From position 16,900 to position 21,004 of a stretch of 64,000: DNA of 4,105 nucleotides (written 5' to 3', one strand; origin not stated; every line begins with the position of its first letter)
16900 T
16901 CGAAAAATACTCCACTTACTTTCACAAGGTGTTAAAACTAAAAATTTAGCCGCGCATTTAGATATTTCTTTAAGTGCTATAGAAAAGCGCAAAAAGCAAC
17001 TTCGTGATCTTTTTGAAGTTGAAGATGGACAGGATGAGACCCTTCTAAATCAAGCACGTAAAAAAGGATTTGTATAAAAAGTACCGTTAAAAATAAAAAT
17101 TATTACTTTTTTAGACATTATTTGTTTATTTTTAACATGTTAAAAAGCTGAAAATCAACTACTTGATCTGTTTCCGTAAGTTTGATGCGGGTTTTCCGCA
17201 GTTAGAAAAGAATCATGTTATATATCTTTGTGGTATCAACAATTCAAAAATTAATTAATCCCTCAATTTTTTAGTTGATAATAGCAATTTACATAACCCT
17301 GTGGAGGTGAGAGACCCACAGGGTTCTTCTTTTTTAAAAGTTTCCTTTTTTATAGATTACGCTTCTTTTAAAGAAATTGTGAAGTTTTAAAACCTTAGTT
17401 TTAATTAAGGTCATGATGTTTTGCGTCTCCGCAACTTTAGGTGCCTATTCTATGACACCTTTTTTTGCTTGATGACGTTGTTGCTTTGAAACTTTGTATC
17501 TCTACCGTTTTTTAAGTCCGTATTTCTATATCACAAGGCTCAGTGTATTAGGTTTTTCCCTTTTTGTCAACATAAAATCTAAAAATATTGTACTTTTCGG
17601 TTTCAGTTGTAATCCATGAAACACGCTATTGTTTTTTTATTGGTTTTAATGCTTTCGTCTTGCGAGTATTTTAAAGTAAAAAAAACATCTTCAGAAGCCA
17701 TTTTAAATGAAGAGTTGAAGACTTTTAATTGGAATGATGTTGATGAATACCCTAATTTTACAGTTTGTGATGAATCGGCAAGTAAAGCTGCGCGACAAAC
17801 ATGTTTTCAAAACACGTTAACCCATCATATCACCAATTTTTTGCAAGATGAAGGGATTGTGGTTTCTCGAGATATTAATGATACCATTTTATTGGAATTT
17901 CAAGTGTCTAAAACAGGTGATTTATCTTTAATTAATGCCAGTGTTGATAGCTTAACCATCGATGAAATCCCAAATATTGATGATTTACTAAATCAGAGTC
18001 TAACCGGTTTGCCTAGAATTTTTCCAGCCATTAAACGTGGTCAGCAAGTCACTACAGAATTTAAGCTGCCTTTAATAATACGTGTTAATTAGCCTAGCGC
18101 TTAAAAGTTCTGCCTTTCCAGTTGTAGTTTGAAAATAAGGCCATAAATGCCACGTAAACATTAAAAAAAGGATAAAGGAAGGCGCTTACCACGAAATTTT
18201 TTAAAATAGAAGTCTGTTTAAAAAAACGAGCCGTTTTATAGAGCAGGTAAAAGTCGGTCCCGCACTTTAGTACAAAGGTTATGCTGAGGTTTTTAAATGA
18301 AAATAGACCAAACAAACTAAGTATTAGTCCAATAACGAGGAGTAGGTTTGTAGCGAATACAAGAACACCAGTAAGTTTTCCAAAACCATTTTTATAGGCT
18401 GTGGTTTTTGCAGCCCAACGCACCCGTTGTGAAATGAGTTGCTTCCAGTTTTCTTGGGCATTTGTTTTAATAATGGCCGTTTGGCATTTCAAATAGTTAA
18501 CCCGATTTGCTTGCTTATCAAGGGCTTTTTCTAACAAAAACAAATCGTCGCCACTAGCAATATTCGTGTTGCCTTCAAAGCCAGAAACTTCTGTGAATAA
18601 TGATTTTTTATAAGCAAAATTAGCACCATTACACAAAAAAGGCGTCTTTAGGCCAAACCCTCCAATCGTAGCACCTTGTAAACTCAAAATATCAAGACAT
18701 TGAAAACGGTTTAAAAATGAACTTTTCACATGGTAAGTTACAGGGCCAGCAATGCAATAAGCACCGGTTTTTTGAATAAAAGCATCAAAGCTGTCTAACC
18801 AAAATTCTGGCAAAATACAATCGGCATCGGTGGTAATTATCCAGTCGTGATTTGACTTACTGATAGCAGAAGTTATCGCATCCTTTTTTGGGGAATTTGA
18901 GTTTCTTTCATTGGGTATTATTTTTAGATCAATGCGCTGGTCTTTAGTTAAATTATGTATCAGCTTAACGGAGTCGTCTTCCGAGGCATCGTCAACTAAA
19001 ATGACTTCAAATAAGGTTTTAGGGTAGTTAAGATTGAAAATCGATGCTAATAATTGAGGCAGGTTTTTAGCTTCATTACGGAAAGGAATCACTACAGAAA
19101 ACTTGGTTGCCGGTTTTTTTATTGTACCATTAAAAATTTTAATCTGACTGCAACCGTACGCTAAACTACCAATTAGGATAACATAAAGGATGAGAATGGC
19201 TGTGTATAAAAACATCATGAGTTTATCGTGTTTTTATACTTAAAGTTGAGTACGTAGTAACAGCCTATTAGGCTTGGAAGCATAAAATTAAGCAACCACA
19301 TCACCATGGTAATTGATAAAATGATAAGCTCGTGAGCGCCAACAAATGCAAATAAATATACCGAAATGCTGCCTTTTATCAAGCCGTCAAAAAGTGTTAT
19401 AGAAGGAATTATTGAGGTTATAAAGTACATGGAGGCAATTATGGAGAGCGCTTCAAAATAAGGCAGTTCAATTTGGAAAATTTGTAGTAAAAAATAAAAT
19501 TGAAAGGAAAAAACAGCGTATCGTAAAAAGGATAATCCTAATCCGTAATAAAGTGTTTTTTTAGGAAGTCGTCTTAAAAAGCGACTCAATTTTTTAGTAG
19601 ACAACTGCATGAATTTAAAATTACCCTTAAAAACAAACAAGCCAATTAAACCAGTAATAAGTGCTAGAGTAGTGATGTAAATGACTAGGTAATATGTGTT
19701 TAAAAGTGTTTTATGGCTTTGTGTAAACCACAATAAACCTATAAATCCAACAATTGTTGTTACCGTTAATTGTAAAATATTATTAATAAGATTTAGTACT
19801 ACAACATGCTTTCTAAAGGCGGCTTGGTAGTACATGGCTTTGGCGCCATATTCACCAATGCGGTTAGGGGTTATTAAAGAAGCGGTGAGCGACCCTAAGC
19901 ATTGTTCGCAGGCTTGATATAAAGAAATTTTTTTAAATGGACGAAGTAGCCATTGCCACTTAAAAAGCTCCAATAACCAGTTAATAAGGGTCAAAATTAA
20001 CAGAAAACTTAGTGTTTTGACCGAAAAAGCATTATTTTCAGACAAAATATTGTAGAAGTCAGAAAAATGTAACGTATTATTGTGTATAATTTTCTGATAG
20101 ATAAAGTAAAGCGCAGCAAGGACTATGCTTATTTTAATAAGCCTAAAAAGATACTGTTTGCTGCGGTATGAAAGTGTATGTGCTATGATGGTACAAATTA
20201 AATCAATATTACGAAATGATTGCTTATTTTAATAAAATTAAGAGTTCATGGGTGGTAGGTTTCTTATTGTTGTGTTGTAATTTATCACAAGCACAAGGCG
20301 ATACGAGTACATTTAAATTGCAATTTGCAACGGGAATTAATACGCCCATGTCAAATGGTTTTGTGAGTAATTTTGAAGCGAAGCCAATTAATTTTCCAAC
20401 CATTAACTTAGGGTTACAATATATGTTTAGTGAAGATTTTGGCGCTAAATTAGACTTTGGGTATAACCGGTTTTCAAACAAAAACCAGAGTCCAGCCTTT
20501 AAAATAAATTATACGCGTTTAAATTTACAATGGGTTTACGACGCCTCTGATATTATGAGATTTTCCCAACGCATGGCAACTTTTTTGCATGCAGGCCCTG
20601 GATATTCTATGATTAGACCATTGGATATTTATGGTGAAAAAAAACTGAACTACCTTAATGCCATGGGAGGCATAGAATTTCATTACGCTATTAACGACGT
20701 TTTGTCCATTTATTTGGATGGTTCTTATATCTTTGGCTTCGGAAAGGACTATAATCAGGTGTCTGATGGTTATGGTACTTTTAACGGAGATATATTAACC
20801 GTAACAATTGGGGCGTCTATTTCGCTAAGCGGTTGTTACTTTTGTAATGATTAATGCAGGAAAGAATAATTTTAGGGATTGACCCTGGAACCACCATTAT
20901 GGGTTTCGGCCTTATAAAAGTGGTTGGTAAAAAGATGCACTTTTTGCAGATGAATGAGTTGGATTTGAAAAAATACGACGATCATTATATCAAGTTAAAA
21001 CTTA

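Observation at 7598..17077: Tandem array of three paralogous 48-aa acidic lipopeptide genes upstream of an extracytoplasmic-TPR histidine kinase and LuxR response regulator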

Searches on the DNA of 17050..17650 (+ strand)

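Call 52: search_rna_families(source=window, start=17050, end=17650, threshold=evalue, max_evalue=10, show_alignments=2)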
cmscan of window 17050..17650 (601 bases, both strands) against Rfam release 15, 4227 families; matches with E-value up to 10: 2.
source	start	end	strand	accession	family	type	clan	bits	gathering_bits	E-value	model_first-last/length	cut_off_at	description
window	17239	17337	-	RF00558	L20_leader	Cis-reg; leader;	-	19.1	58.7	0.36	1-127/127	no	Ribosomal protein L20 leader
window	17214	17339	+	RF00121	MicC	Gene; sRNA;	-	17.9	90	5.2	1-123/123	no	MicC RNA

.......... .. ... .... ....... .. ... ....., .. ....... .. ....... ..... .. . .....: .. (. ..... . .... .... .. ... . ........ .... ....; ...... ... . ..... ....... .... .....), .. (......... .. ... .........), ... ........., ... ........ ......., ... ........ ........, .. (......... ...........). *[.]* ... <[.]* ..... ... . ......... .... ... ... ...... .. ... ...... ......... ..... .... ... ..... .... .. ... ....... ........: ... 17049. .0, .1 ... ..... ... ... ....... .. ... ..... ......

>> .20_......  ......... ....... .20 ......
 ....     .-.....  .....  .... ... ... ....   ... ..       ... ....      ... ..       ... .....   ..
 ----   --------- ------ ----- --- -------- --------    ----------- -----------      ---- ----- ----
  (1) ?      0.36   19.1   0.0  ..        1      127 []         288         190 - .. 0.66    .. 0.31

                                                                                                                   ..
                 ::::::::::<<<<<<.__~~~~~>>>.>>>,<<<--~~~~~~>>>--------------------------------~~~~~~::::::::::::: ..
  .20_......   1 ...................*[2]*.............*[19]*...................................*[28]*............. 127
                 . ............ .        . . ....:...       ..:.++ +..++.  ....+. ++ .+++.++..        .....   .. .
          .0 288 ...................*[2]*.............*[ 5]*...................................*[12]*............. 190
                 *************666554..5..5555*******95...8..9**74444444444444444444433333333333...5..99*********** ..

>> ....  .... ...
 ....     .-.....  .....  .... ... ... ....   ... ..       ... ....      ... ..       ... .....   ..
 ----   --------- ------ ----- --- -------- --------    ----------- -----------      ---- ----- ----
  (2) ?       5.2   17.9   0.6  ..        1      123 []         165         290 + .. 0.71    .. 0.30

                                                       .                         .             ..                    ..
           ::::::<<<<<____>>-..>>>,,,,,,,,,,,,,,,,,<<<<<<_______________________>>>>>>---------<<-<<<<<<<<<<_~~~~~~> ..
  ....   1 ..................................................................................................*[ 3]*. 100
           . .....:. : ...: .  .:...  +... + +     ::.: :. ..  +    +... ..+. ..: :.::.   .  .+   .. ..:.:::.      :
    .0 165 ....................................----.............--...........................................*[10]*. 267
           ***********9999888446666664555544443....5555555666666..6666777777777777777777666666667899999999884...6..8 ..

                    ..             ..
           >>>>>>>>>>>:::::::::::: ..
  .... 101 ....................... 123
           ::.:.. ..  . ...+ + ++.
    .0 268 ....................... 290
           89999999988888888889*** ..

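Call 58: build_rna_model(alignment_id=A6)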
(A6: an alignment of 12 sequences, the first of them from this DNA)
Model R1 built from alignment A6 (12 sequences, 123 columns); structure: RNAalifold consensus.
model positions 106; base pairs 17; branch points 1; effective number of sequences 1.7; information 0.59 bits per position. Calibrated on 0.2 Mb of random sequence (short: E-values are rough).
structure used (alignment columns):
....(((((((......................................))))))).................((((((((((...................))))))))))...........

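Call 59: search_with_rna_model(model_id=R1, sources=[window, L001, L002, L003, L004, L005, L007, L010, L011, L012, L013, L014, L015, L016, L017, L018, L019, L020, L021, L022, L023, L024, L025, L026], max_evalue=10)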
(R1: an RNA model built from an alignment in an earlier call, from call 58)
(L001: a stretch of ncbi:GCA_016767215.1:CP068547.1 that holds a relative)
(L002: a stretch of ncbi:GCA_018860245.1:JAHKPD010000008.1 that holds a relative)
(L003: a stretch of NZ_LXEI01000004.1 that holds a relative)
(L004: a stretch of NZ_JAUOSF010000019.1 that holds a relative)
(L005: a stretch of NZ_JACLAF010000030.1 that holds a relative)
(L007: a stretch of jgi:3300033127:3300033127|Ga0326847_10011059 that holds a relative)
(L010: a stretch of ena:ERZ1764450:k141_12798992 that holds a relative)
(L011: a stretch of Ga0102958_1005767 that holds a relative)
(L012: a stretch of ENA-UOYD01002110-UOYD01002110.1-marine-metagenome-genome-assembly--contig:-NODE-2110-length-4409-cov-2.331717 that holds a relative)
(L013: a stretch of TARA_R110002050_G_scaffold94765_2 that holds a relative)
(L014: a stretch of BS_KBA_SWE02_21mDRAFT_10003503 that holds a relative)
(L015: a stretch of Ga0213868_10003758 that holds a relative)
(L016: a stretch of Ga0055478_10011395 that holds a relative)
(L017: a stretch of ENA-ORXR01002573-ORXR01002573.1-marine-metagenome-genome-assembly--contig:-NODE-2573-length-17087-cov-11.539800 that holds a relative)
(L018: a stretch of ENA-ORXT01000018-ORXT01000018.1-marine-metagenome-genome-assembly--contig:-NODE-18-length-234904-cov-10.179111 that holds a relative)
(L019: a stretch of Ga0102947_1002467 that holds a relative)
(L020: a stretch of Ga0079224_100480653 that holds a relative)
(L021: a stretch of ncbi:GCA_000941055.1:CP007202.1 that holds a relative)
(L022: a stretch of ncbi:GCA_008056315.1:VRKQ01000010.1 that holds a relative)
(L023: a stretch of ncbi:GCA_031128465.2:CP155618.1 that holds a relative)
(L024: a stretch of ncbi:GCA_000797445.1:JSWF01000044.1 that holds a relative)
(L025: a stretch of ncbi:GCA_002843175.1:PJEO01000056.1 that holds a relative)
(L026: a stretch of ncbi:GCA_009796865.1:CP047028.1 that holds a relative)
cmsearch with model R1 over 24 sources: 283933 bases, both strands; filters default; matches with E-value up to 10: 27.
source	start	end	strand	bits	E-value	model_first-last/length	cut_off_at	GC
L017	11173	11278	+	133.5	2.5e-21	1-106/106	no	0.32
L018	11173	11278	+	133.5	2.5e-21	1-106/106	no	0.32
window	17232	17336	+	125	9.1e-20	1-106/106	no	0.32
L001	13682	13786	+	125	9.1e-20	1-106/106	no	0.31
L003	3025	3129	+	125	9.1e-20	1-106/106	no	0.31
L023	7605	7710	+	124.7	1e-19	1-106/106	no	0.3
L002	13763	13867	+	123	2.1e-19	1-106/106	no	0.32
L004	8862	8966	+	123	2.1e-19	1-106/106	no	0.32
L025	7899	8003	+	122.5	2.6e-19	1-106/106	no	0.36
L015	7252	7358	+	122.1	3.1e-19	1-106/106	no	0.29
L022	7758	7864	+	116.4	3.5e-18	1-106/106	no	0.35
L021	7874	7977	+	116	4e-18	1-106/106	no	0.37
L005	5312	5415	+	112.8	1.5e-17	1-106/106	no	0.34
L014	3474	3578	+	105.3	3.6e-16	1-106/106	no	0.36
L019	5309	5419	+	86.8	8.5e-13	1-106/106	no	0.32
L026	7879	7985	+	58.1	1.5e-07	1-106/106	no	0.23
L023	7658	7773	-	27.3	0.063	1-106/106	no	0.31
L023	4795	4884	+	23.9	0.27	1-106/106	no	0.26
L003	2338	2411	+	20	1.3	1-106/106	no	0.32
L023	7575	7655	-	19.9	1.4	1-106/106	no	0.25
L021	7925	8015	-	18.4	2.7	1-106/106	no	0.34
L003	5134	5198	+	17.8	3.5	1-106/106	no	0.26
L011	2075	2173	-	16.8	5.3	1-106/106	no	0.2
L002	14062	14155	-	15.7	8.5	1-106/106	no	0.31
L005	5193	5255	+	15.4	9.4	1-106/106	no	0.21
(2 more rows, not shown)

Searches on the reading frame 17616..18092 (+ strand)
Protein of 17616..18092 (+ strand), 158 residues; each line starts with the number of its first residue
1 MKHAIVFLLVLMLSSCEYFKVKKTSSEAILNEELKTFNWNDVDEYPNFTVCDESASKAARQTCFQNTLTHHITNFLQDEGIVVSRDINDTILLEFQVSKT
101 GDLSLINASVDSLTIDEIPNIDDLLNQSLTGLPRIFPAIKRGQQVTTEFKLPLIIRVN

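Call 4: search_protein_families(library=pfam, proteins=[window:17616-18092:+], max_evalue=0.01)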
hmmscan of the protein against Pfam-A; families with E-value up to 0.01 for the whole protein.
window:17616-18092:+ (158 aa): 0 families

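Call 5: search_protein_families(library=ncbifam, proteins=[window:17616-18092:+], max_evalue=1)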
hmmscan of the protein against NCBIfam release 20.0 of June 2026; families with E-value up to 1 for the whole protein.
window:17616-18092:+ (158 aa): 0 families

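Call 96: search_protein_families(library=pfam, proteins=[window:17616-18092:+], max_evalue=10)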
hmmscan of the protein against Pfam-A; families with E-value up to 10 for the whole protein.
window:17616-18092:+ (158 aa): 2 families
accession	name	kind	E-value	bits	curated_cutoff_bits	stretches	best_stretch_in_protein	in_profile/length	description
PF19539.4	DUF6063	-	0.014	15.2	27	1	27-86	145-205/244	Family of unknown function (DUF6063)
PF01275.24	Myelin_PLP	-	0.22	11.7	23.8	1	5-76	135-203/231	Myelin proteolipid protein (PLP or lipophilin)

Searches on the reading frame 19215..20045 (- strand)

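Call 32: search_protein_families(library=pfam, proteins=[window:19215-20045:-], max_evalue=0.001)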
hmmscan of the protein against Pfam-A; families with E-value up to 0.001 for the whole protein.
window:19215-20045:- (276 aa): 1 family
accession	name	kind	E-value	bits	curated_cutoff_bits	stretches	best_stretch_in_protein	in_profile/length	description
PF03706.18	LPG_synthase_TM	-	4.9e-12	46.4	33.4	1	8-261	32-302/302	Lysylphosphatidylglycerol synthase TM region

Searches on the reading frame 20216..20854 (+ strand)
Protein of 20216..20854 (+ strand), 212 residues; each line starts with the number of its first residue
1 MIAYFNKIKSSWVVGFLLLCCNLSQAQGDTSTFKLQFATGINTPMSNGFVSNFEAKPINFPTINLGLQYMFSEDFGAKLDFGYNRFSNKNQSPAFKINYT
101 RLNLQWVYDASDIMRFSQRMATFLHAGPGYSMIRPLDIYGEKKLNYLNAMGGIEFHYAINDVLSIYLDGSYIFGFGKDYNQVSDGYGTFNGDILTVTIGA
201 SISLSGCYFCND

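Call 32: search_protein_families(library=pfam, proteins=[window:20216-20854:+], max_evalue=0.001)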
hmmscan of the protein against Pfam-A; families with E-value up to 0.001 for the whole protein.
window:20216-20854:+ (212 aa): 1 family
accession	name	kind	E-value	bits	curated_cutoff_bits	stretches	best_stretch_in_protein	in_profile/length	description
PF13505.12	OMP_b-brl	-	2.3e-06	28.3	28.7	1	17-167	5-148/175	Outer membrane protein beta-barrel domain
